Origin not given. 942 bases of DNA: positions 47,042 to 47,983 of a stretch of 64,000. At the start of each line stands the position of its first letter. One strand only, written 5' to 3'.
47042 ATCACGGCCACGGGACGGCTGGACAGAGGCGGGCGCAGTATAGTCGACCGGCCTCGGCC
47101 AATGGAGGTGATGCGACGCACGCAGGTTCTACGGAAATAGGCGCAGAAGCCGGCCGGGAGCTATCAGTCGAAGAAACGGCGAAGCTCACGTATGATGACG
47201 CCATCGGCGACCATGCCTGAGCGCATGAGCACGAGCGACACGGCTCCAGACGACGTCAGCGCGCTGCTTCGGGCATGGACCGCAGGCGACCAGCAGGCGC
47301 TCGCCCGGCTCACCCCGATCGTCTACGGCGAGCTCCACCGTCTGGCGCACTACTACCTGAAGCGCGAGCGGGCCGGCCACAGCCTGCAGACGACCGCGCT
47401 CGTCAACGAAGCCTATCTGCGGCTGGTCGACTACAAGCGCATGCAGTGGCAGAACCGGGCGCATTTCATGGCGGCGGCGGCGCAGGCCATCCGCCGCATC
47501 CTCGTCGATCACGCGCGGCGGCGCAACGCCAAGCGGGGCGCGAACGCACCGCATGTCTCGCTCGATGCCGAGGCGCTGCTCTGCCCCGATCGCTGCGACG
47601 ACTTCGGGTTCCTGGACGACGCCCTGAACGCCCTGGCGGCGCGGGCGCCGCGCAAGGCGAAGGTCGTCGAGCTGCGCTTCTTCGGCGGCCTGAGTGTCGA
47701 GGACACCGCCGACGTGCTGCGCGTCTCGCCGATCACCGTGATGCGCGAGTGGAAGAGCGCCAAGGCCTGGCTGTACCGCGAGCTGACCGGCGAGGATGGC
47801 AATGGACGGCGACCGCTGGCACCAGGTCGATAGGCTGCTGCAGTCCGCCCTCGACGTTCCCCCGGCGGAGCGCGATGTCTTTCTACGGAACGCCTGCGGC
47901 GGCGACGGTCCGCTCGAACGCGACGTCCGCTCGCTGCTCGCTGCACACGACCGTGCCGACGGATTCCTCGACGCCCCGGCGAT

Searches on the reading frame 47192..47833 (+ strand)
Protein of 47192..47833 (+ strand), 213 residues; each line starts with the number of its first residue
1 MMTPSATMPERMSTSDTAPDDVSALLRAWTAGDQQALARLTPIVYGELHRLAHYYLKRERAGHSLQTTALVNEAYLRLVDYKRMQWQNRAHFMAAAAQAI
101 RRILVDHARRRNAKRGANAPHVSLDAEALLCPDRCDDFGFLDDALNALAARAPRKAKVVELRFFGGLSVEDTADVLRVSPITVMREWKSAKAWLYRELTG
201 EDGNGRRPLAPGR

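Call 5: search_protein_families(library=pfam, proteins=[window:47192-47833:+], max_evalue=0.01)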
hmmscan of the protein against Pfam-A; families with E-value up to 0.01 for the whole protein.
window:47192-47833:+ (213 aa): 3 families
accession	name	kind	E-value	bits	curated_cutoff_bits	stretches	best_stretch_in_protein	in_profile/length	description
PF07638.17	Sigma70_ECF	-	3.4e-47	161.2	21.1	1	20-199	2-184/185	ECF sigma factor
PF08281.18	Sigma70_r4_2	-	3.8e-05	23.7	25.7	1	152-186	12-46/54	Sigma-70, region 4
PF04545.22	Sigma70_r4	-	0.00086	19.2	24.1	1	153-184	7-38/50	Sigma-70, region 4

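Call 7: search_protein_families(library=ncbifam, proteins=[window:47192-47833:+], max_evalue=0.001)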
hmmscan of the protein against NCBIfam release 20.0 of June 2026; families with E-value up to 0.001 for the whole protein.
window:47192-47833:+ (213 aa): 13 families
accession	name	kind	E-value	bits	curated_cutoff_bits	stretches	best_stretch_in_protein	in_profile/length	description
TIGR02999.1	Sig-70_X6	subfamily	3.2e-60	203.2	126.15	1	21-198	3-182/183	ECF-type sigma factor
TIGR02937.1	sigma70-ECF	superfamily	8.9e-14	51.4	42.9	1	37-198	3-165/165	sigma-70 family RNA polymerase sigma factor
NF009166.1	PRK12513.1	equivalog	4.8e-11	42.7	206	1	20-199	7-187/193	RNA polymerase sigma factor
NF009165.0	PRK12512.1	equivalog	1.1e-07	31.6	198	1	19-183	6-164/184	RNA polymerase sigma factor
TIGR02983.1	SigE-fam_strep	subfamily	4.6e-06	26.6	141.55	1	66-198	32-158/162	SigE family RNA polymerase sigma factor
NF007227.0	PRK09645.1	subfamily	4.3e-05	23.5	202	1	51-184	26-156/177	sigma-70 family RNA polymerase sigma factor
TIGR02984.1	Sig-70_plancto1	subfamily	9.2e-05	22.1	183.75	0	146-190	136-180/189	RNA polymerase sigma-70 factor, Planctomycetaceae-specific subfamily 1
NF010500.0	PRK13919.1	subfamily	0.0001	22.6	226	1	63-187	46-171/186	putative RNA polymerase sigma E protein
TIGR02954.1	Sig70_famx3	hypoth_equivalog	0.00015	21.6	188.5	1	25-199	6-168/170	RNA polymerase sigma-70 factor, TIGR02954 family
NF006174.0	PRK08311.2-2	equivalog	0.00039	19.7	319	1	14-127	9-119/252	RNA polymerase sigma factor SigI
TIGR02952.1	Sig70_famx2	equivalog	0.00041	20.3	206.45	1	28-183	4-155/170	ECF subfamily RNA polymerase sigma factor, BldN family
NF007230.0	PRK09648.1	subfamily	0.00068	19.4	209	0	15-183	6-174/195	RNA polymerase sigma factor ShbA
NF058625.1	sigma_PG0214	equivalog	0.00073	19.3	130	1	69-183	33-146/170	GFO_1088 family ECF-type sigma factor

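Call 20: find_homologous_proteins(query=window:47192-47833:+, max_evalue=0.001)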
Query window:47192-47833:+ (213 aa): 8000 proteins with E <= 0.001 among 8000 candidates; the best 120 are listed.
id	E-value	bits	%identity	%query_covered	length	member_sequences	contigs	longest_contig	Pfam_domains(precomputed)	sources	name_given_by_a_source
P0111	3.5e-127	440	97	97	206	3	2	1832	PF07638.18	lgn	-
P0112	1.9e-125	434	93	100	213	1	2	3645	PF07638.18,PF08281.19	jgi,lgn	jgi:RNA polymerase sigma-70 factor (ECF subfamily)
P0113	2.6e-115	401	90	96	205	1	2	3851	PF07638.18,PF08281.19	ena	-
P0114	2.6e-109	382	87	96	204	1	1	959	PF07638.18,PF04545.23,PF08281.19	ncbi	-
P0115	8.2e-109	380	85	96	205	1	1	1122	PF07638.18,PF08281.19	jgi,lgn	jgi:RNA polymerase sigma-70 factor, ECF subfamily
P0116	1.1e-108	379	88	93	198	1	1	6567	PF07638.18,PF04545.23,PF08281.19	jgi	jgi:RNA polymerase sigma factor (TIGR02999 family)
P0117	9.1e-108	376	84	96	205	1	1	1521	PF07638.18,PF04545.23,PF08281.19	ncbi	-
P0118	9.9e-108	376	88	92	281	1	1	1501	PF07638.18,PF08281.19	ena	-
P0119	1.8e-107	376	87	93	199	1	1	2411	PF07638.18,PF04545.23,PF08281.19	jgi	jgi:RNA polymerase sigma-70 factor (ECF subfamily)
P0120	2.5e-107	375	87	93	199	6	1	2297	PF07638.18,PF08281.19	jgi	jgi:RNA polymerase sigma factor (TIGR02999 family)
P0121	5.7e-107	374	86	93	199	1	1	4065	PF07638.18,PF08281.19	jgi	jgi:RNA polymerase sigma factor (TIGR02999 family)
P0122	1.2e-106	373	86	93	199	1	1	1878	PF07638.18,PF04545.23,PF08281.19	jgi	jgi:RNA polymerase sigma factor (TIGR02999 family)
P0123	1.4e-106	373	84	96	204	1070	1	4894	PF07638.18,PF08281.19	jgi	jgi:RNA polymerase sigma-70 factor, ECF subfamily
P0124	5.9e-106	371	85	93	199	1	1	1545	PF07638.18,PF04545.23,PF08281.19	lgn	-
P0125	1.3e-105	369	85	93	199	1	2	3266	PF07638.18,PF08281.19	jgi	jgi:RNA polymerase sigma-70 factor (ECF subfamily)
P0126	1.4e-105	369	86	93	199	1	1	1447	PF07638.18,PF08281.19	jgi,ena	-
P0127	2.2e-105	369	86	93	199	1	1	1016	PF07638.18,PF08281.19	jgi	jgi:RNA polymerase sigma-70 factor, ECF subfamily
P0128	2.3e-105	369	84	93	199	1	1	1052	PF07638.18,PF04545.23,PF08281.19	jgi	jgi:RNA polymerase sigma-70 factor (ECF subfamily)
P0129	3.3e-105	368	83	93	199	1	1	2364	PF07638.18,PF08281.19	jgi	-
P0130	3.4e-105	368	84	93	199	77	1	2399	PF07638.18,PF08281.19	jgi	-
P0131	6.7e-105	367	85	94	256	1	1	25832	PF07638.18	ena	-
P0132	7.1e-105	367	86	93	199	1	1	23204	PF07638.18,PF08281.19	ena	-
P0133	8.3e-105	367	84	93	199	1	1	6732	PF07638.18,PF08281.19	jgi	-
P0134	1.0e-104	366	82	97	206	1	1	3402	PF07638.18,PF08281.19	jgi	-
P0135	1.3e-104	366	85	93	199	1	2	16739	PF07638.18,PF08281.19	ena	-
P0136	3.8e-104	365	84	93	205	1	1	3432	PF07638.18,PF08281.19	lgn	-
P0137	6.2e-104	364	81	97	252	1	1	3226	PF07638.18,PF08281.19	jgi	jgi:RNA polymerase sigma-70 factor (ECF subfamily)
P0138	9.0e-104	363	85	93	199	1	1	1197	PF07638.18,PF08281.19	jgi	jgi:RNA polymerase sigma factor (TIGR02999 family)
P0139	1.3e-103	363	85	93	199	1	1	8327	PF07638.18,PF08281.19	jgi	jgi:RNA polymerase sigma-70 factor (ECF subfamily)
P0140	1.7e-103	363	82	97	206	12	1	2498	PF07638.18,PF08281.19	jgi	jgi:RNA polymerase sigma factor (TIGR02999 family)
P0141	1.9e-103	362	87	91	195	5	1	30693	PF07638.18,PF08281.19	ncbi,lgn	-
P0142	3.0e-103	362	85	93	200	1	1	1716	PF07638.18,PF08281.19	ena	-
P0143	3.4e-103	362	83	93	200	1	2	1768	PF07638.18,PF08281.19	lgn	-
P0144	5.6e-103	361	84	93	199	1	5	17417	PF07638.18,PF08281.19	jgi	jgi:RNA polymerase sigma factor (TIGR02999 family)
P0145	6.0e-103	361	82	96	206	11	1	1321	PF07638.18,PF08281.19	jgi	jgi:RNA polymerase sigma factor (TIGR02999 family)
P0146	9.4e-103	360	83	93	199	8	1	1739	PF07638.18,PF04545.23,PF08281.19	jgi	jgi:RNA polymerase sigma factor (TIGR02999 family)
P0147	9.6e-103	360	80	97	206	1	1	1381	PF07638.18,PF08281.19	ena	-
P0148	1.1e-102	360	87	91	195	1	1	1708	PF07638.18,PF08281.19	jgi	jgi:RNA polymerase sigma-70 factor (ECF subfamily)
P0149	1.6e-102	359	84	93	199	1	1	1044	PF07638.18,PF08281.19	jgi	jgi:RNA polymerase sigma-70 factor (ECF subfamily)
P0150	2.1e-102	359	85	93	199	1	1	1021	PF07638.18,PF04545.23,PF08281.19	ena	-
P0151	2.1e-102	359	79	96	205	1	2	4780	PF07638.18,PF08281.19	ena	-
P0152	2.3e-102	359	87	91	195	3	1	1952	PF07638.18,PF08281.19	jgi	jgi:RNA polymerase sigma-70 factor (ECF subfamily)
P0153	2.5e-102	359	82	93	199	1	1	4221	PF07638.18,PF08281.19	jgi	jgi:RNA polymerase sigma-70 factor, ECF subfamily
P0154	2.9e-102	358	81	98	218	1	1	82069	PF07638.18,PF08281.19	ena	-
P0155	3.1e-102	358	84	93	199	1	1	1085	PF07638.18,PF08281.19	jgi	jgi:RNA polymerase sigma-70 factor, ECF subfamily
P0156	4.3e-102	358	80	97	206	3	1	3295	PF07638.18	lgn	-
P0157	4.4e-102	358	84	92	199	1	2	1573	PF07638.18,PF08281.19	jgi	jgi:RNA polymerase sigma factor (TIGR02999 family)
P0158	5.4e-102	358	82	93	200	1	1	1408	PF07638.18,PF08281.19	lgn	-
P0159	1.1e-101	357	85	91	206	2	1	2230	PF07638.18,PF08281.19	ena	-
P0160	1.2e-101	356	84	93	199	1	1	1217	PF07638.18,PF08281.19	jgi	jgi:RNA polymerase sigma-70 factor (ECF subfamily)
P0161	1.5e-101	356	84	92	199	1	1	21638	PF07638.18,PF08281.19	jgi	jgi:RNA polymerase sigma factor (TIGR02999 family)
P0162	1.9e-101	356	80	97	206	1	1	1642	PF07638.18,PF08281.19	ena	-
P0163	1.9e-101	356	80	97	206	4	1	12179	PF07638.18,PF08281.19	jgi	jgi:RNA polymerase sigma-70 factor, ECF subfamily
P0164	1.9e-101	356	82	93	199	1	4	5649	PF07638.18,PF04545.23,PF08281.19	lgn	-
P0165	3.0e-101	355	80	97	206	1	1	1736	PF07638.18,PF08281.19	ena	-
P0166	3.3e-101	355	81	97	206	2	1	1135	PF07638.18,PF08281.19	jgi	jgi:RNA polymerase sigma-70 factor, ECF subfamily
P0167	3.9e-101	355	85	91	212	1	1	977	PF07638.18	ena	-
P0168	4.5e-101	355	80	97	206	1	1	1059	PF07638.18,PF08281.19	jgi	jgi:RNA polymerase sigma-70 factor (ECF subfamily)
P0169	4.6e-101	355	86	89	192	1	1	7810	PF07638.18,PF08281.19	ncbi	ncbi:MAG: sigma-70 family RNA polymerase sigma factor [Vicinamibacterales bacterium]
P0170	5.7e-101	354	80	97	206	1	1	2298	PF07638.18,PF04545.23,PF08281.19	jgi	jgi:RNA polymerase sigma factor (TIGR02999 family)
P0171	6.4e-101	354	81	95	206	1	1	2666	PF07638.18,PF04545.23,PF08281.19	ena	-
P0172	8.6e-101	354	79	97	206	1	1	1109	PF07638.18,PF08281.19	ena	-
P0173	9.5e-101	354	85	91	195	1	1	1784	PF07638.18,PF08281.19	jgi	jgi:RNA polymerase sigma-70 factor (ECF subfamily)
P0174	1.4e-100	353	82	93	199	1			PF07638.18,PF04545.23,PF08281.19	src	-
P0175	1.5e-100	353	80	97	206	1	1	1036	PF07638.18,PF08281.19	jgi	jgi:RNA polymerase sigma factor (TIGR02999 family)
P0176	1.6e-100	353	82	93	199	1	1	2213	PF07638.18,PF08281.19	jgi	jgi:RNA polymerase sigma-70 factor (ECF subfamily)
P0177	1.7e-100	353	81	93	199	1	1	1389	PF07638.18,PF04545.23,PF08281.19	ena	-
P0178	2.7e-100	352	81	94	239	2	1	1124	PF07638.18,PF08281.19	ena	-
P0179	2.7e-100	352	80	96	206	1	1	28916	PF07638.18,PF08281.19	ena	-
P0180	3.0e-100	352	79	96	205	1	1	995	PF07638.18,PF04545.23,PF08281.19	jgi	jgi:RNA polymerase sigma factor (TIGR02999 family)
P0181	3.1e-100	352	83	93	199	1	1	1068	PF07638.18,PF08281.19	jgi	jgi:RNA polymerase sigma factor (TIGR02999 family)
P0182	3.6e-100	352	78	97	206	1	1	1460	PF07638.18,PF04545.23,PF08281.19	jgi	-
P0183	3.8e-100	352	80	97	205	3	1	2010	PF07638.18,PF08281.19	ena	-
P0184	4.4e-100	351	80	93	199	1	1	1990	PF07638.18,PF08281.19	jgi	jgi:RNA polymerase sigma-70 factor (ECF subfamily)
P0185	4.5e-100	351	83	91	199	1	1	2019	PF07638.18,PF08281.19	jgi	jgi:RNA polymerase sigma factor (TIGR02999 family)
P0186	6.9e-100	351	82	92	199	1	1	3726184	PF07638.18,PF08281.19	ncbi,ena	-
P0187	7.4e-100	351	82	93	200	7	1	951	PF07638.18,PF04545.23,PF08281.19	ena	-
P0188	7.8e-100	351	83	93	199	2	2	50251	PF07638.18,PF08281.19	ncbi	ncbi:MAG: ECF-type sigma factor [Vicinamibacterales bacterium]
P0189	8.6e-100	350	82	92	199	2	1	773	PF07638.18,PF04545.23,PF08281.19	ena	-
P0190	8.6e-100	350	79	97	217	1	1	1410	PF07638.18,PF08281.19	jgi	jgi:RNA polymerase sigma factor (TIGR02999 family)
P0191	1.1e-99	350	81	95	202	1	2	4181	PF07638.18,PF08281.19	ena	-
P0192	1.2e-99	350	79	97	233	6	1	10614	PF07638.18,PF08281.19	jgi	jgi:RNA polymerase sigma factor (TIGR02999 family)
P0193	1.3e-99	350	80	93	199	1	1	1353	PF07638.18,PF04545.23,PF08281.19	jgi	jgi:RNA polymerase sigma factor (TIGR02999 family)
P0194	1.6e-99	350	79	97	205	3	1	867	PF07638.18,PF08281.19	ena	-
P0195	1.7e-99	349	80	94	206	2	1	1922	PF07638.18,PF08281.19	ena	-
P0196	2.4e-99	349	81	94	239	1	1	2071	PF07638.18,PF08281.19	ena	-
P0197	2.4e-99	349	80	93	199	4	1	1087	PF07638.18,PF04545.23,PF08281.19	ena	-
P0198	2.4e-99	349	80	95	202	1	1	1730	PF07638.18,PF08281.19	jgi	-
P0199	2.5e-99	349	79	97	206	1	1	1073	PF07638.18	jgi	jgi:RNA polymerase sigma factor (TIGR02999 family)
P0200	2.6e-99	349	79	97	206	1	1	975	PF07638.18,PF04545.23,PF08281.19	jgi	-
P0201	2.9e-99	349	81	93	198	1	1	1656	PF07638.18,PF08281.19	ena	-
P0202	3.1e-99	349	82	92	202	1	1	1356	PF07638.18,PF08281.19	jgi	jgi:RNA polymerase sigma factor (TIGR02999 family)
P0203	3.1e-99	349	80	97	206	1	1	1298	PF07638.18,PF04545.23,PF08281.19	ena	-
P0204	3.5e-99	348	80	95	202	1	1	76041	PF07638.18,PF08281.19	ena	-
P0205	3.7e-99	348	82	93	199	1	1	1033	PF07638.18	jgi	jgi:RNA polymerase sigma factor (TIGR02999 family)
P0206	3.8e-99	348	80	95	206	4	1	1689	PF07638.18,PF04545.23,PF08281.19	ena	-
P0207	5.6e-99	348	78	98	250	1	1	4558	PF07638.18,PF08281.19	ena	-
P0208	5.8e-99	348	84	91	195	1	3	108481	PF07638.18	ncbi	ncbi:MAG: ECF-type sigma factor [Vicinamibacterales bacterium]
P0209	6.3e-99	348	80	93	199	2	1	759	PF07638.18,PF08281.19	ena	-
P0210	6.5e-99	348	82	92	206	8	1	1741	PF07638.18,PF08281.19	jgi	jgi:RNA polymerase sigma factor (TIGR02999 family)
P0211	6.8e-99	347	78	97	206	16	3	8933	PF07638.18,PF08281.19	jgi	jgi:RNA polymerase sigma factor (TIGR02999 family)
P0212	8.4e-99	347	76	99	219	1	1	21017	PF07638.18,PF08281.19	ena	-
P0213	9.6e-99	347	80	94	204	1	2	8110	PF07638.18,PF08281.19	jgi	jgi:RNA polymerase sigma-70 factor (ECF subfamily)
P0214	9.7e-99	347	80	93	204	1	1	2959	PF07638.18,PF08281.19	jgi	jgi:RNA polymerase sigma-70 factor (ECF subfamily)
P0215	1.2e-98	347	81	93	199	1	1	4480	PF07638.18,PF08281.19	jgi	jgi:RNA polymerase sigma-70 factor, ECF subfamily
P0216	1.2e-98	347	80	95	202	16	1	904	PF07638.18,PF08281.19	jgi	-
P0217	1.6e-98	346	81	91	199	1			PF07638.18,PF08281.19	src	-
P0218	1.7e-98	346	78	93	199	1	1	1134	PF07638.18,PF04545.23,PF08281.19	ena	-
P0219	1.9e-98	346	80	95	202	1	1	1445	PF07638.18,PF08281.19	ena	-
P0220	2.2e-98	346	79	93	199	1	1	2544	PF07638.18,PF04545.23,PF08281.19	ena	-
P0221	2.2e-98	346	79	97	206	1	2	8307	PF07638.18,PF04545.23,PF08281.19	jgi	jgi:RNA polymerase sigma factor (TIGR02999 family)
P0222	2.9e-98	345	80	93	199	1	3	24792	PF07638.18,PF08281.19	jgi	jgi:RNA polymerase sigma factor (TIGR02999 family)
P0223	3.3e-98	345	80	93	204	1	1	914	PF07638.18,PF04545.23,PF08281.19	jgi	jgi:RNA polymerase sigma-70 factor (ECF subfamily)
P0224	3.6e-98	345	79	97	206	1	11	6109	PF07638.18,PF04545.23,PF08281.19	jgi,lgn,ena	jgi:RNA polymerase sigma factor (TIGR02999 family)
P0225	3.7e-98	345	78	97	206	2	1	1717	PF07638.18,PF08281.19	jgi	jgi:RNA polymerase sigma-70 factor (ECF subfamily)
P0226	4.5e-98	345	82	90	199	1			PF07638.18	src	-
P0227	5.7e-98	344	80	93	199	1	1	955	PF07638.18,PF08281.19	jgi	jgi:RNA polymerase sigma factor (TIGR02999 family)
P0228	6.0e-98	344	81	93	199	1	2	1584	PF07638.18,PF08281.19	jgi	jgi:RNA polymerase sigma-70 factor (ECF subfamily)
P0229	6.3e-98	344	81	92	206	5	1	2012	PF07638.18,PF08281.19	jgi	jgi:RNA polymerase sigma factor (TIGR02999 family)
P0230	6.9e-98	344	82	89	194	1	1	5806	PF07638.18,PF08281.19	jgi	jgi:RNA polymerase sigma factor (TIGR02999 family)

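Call 21: find_encoding_contigs(protein=P0186, flank=10000, max_places=3)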
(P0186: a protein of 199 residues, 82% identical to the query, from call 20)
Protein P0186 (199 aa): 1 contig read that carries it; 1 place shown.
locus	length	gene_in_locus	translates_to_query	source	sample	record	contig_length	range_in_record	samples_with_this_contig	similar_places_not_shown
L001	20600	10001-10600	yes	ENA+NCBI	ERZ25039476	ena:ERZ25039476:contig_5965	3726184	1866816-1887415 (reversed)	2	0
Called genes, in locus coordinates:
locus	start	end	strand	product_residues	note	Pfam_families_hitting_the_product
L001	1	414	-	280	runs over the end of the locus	PF13004:BACON (weak)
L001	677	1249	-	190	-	-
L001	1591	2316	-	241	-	PF00041:fn3 (faint)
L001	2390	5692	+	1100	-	PF08450:SGL (faint), PF23748:Beta-prop_LRRK2 (faint), PF24684:Vgb_lyase (faint), PF07494:Reg_prop (weak), PF07495:Y_Y_Y, PF00990:GGDEF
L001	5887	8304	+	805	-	PF12704:MacB_PCD, PF02687:FtsX, PF12704:MacB_PCD, PF02687:FtsX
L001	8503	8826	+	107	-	PF06794:UPF0270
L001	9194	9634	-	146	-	-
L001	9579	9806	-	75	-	-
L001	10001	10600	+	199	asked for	PF07638:Sigma70_ECF, PF08281:Sigma70_r4_2 (weak)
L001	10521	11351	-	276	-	-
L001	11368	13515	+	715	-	PF00069:Pkinase (weak), PF13414:TPR_11 (faint), PF13431:TPR_17 (faint)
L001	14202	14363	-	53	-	-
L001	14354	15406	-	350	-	PF00512:HisKA, PF02518:HATPase_c, PF00072:Response_reg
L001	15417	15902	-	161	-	PF01590:GAF, PF13185:GAF_2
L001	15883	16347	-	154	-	PF00989:PAS, PF13188:PAS_8, PF08448:PAS_4, PF13426:PAS_9, PF08447:PAS_3 (weak)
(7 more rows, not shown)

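Call 22: find_encoding_contigs(protein=P0208, flank=10000, max_places=3)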
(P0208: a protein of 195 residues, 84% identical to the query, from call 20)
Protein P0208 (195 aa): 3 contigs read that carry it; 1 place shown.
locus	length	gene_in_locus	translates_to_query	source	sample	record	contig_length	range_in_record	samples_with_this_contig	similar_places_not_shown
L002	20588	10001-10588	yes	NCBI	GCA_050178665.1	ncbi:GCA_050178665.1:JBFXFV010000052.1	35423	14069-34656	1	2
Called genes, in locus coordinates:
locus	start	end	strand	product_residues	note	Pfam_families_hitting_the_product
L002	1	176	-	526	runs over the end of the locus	PF01145:Band_7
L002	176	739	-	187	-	-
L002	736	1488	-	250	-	-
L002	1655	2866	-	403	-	-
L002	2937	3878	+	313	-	PF13924:Lipocalin_5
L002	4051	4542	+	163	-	-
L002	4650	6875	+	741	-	PF00982:Glyco_transf_20, PF02358:Trehalose_PPase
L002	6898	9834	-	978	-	PF13620:CarboxypepD_reg, PF07715:Plug (weak), PF25183:OMP_b-brl_4 (weak), PF00593:TonB_dep_Rec_b-barrel, PF25183:OMP_b-brl_4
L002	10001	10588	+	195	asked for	PF07638:Sigma70_ECF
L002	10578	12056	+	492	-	PF00069:Pkinase, PF07714:PK_Tyr_Ser-Thr, PF01636:APH (faint), PF03109:ABC1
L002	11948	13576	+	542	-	PF13414:TPR_11 (faint), PF13428:TPR_14 (faint), PF14559:TPR_19 (faint)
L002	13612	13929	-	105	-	PF03334:PhaG_MnhG_YufB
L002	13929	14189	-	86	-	PF04066:MrpF_PhaF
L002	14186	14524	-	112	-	PF01899:MNHE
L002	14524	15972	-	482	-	PF10125:NADHdeh_related (weak), PF00361:Proton_antipo_M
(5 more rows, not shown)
